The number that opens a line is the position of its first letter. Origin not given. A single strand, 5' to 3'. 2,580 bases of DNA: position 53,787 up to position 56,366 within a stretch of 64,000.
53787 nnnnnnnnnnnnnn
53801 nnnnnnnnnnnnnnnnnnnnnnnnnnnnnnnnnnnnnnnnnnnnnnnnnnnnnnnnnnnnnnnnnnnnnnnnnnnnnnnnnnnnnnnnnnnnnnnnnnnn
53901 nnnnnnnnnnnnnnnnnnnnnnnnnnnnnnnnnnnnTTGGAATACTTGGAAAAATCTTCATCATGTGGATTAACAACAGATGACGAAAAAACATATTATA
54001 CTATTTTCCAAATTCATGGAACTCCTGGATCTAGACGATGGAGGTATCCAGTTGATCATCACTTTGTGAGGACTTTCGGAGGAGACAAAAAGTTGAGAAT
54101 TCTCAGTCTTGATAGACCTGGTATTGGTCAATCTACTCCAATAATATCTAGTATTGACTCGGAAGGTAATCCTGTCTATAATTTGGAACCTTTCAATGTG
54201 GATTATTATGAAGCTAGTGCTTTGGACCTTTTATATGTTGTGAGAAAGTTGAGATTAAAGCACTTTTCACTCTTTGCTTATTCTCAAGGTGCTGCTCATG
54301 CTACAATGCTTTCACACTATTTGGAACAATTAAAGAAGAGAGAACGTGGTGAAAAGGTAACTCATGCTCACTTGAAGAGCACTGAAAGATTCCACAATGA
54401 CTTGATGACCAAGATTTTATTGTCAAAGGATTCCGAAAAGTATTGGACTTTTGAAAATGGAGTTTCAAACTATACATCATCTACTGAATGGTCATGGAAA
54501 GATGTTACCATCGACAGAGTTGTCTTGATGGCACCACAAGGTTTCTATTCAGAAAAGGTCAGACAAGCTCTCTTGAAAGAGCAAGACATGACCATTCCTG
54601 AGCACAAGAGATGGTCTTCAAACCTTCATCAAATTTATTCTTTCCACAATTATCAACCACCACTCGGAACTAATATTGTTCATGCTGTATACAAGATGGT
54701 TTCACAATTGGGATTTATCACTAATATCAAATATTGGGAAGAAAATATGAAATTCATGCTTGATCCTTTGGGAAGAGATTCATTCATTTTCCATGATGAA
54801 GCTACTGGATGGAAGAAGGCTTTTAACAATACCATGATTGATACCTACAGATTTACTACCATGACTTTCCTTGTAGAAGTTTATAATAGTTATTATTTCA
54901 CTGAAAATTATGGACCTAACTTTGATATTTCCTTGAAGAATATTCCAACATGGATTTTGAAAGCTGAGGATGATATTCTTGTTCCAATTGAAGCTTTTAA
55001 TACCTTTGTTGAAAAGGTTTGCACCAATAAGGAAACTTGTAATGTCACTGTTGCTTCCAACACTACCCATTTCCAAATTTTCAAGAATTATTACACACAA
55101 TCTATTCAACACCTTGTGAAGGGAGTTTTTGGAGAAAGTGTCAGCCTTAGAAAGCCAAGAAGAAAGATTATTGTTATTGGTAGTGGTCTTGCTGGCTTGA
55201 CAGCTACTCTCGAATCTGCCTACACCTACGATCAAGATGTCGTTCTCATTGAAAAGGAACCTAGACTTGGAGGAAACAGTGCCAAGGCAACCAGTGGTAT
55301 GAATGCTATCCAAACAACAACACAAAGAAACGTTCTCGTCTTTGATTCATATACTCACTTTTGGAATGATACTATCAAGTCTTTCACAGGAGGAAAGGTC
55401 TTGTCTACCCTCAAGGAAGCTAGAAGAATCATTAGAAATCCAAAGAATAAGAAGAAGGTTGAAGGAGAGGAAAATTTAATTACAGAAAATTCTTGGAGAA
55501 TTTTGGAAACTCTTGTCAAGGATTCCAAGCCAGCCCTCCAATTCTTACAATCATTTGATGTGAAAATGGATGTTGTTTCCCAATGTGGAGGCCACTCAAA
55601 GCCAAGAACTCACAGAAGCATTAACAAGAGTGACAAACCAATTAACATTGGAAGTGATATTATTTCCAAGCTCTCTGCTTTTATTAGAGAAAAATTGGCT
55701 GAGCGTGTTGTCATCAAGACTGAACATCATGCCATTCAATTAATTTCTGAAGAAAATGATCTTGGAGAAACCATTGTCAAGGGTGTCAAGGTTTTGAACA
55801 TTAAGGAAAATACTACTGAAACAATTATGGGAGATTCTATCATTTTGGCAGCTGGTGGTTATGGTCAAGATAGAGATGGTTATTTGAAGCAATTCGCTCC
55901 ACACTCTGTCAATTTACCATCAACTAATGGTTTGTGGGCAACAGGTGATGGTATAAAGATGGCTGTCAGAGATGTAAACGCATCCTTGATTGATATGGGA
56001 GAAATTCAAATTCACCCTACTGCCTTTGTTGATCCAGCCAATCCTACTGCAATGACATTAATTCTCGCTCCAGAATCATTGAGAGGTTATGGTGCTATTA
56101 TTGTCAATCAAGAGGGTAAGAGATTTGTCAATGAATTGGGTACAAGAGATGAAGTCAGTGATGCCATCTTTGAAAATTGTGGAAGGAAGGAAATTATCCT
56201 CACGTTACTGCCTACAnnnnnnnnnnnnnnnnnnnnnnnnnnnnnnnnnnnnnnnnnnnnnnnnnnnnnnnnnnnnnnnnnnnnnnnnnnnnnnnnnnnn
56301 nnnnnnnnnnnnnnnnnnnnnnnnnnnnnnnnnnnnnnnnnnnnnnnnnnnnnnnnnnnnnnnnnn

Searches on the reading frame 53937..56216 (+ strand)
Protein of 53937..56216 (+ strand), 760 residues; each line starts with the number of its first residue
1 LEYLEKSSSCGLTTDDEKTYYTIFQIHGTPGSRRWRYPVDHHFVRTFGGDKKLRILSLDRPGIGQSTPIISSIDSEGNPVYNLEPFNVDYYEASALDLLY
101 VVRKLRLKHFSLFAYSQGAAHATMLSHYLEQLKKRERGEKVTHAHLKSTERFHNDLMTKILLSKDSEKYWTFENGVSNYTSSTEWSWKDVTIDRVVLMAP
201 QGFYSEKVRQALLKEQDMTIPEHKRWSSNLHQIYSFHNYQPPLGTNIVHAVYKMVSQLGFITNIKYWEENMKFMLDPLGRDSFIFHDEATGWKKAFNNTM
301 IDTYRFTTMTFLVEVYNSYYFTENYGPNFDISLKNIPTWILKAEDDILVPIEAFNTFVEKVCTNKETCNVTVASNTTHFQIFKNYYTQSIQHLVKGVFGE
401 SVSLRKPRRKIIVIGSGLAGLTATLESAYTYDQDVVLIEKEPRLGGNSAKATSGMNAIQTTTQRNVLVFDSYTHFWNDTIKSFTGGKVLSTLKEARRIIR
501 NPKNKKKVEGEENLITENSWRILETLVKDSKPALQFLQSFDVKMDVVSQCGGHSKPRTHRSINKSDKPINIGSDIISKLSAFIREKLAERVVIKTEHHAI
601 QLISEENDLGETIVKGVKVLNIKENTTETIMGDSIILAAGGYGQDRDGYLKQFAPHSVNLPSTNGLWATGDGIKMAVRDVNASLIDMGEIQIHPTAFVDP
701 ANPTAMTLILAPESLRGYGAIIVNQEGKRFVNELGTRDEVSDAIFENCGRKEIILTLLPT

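Call 61: search_protein_families(library=pfam, proteins=[window:53937-56216:+], max_evalue=0.001)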
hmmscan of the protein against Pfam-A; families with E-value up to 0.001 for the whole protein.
window:53937-56216:+ (760 aa): 8 families
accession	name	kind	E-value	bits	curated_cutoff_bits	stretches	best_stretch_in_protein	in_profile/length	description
PF00890.30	FAD_binding_2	-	1.1e-45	157.1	20.4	1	411-752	2-309/414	FAD binding domain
PF00561.26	Abhydrolase_1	-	1.8e-06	28.2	25.8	1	24-128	4-89/245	alpha/beta hydrolase fold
PF01266.30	DAO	-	2e-06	28.1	27.9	1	410-457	1-47/353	FAD dependent oxidoreductase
PF13450.12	NAD_binding_8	-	2.1e-06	28.3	21.9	1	413-453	1-40/68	NAD(P)-binding Rossmann-like domain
PF07992.20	Pyr_redox_2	-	1.9e-05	24.7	26.1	1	410-505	2-92/291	Pyridine nucleotide-disulphide oxidoreductase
PF12831.13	FAD_oxidored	-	2.9e-05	24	27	1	411-455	2-45/416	FAD dependent oxidoreductase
PF03486.20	HI0933_like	-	3.2e-05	23.9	50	0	410-494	2-88/244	HI0933-like protein Rossmann domain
PF12697.13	Abhydrolase_6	-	0.00067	20.8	26.3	0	26-127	4-83/217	Alpha/beta hydrolase family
